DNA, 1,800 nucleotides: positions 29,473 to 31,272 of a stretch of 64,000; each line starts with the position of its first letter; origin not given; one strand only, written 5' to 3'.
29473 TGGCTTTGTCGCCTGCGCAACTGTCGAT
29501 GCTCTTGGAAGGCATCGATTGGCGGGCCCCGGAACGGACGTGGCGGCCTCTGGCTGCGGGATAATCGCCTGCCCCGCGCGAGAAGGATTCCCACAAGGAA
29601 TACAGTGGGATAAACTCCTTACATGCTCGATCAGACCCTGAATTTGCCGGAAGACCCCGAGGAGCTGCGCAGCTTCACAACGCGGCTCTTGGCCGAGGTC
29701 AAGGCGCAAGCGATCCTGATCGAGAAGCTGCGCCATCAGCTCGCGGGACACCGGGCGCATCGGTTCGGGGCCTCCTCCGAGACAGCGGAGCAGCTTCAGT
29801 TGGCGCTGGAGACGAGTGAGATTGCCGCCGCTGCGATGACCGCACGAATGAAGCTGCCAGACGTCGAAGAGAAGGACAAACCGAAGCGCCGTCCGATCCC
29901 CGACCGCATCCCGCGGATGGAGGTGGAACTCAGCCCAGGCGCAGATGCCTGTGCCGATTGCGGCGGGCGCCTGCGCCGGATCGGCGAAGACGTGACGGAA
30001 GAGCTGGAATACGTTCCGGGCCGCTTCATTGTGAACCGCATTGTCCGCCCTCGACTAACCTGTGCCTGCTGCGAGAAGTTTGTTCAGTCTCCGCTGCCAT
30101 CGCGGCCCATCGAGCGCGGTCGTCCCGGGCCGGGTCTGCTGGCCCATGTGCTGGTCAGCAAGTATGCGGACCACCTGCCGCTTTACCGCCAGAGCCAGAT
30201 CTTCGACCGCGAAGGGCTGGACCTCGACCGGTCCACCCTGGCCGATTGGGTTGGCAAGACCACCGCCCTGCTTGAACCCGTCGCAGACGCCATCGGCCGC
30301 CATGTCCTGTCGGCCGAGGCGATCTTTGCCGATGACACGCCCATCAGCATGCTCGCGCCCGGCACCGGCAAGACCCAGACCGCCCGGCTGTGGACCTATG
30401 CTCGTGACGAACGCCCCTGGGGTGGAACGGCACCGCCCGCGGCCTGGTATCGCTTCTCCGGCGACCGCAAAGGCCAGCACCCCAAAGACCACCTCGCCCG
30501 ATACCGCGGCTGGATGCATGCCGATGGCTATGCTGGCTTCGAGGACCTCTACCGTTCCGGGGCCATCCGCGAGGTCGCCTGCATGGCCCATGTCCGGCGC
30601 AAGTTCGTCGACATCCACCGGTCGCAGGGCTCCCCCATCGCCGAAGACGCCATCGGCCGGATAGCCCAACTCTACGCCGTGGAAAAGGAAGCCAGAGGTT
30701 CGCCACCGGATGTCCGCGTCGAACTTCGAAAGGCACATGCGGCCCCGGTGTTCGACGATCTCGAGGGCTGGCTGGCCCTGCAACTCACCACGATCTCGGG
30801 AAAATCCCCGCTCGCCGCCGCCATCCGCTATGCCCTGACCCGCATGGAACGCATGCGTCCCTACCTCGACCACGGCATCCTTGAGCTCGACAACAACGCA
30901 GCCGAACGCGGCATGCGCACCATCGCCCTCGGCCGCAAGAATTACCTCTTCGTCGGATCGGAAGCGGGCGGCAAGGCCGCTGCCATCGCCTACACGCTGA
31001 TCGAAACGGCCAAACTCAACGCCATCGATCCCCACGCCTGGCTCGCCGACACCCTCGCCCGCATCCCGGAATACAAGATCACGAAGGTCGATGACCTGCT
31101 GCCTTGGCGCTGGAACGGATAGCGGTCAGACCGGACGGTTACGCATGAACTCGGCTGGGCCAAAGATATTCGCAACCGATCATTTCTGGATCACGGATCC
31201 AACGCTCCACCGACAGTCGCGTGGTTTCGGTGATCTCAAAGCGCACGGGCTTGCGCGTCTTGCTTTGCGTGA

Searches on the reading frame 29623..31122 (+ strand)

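Call 15: search_protein_families(library=pfam, proteins=[window:29623-31122:+], max_evalue=0.001)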
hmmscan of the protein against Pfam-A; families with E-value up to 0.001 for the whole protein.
window:29623-31122:+ (499 aa): 4 families
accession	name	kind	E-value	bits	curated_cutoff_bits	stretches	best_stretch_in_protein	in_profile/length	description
PF03050.20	DDE_Tnp_IS66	-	1.2e-96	324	23.1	1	166-451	2-283/284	Transposase IS66 family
PF13817.11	DDE_Tnp_IS66_C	-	1.3e-15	57.7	30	1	458-495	1-39/39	IS66 C-terminal element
PF13005.12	zf-IS66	-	1.7e-15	57.6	27.3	1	109-151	3-46/46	zinc-finger binding domain of transposase IS66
PF13007.12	LZ_Tnp_IS66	-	4.6e-12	46.9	22.9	1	35-101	1-71/71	Transposase C of IS166 homeodomain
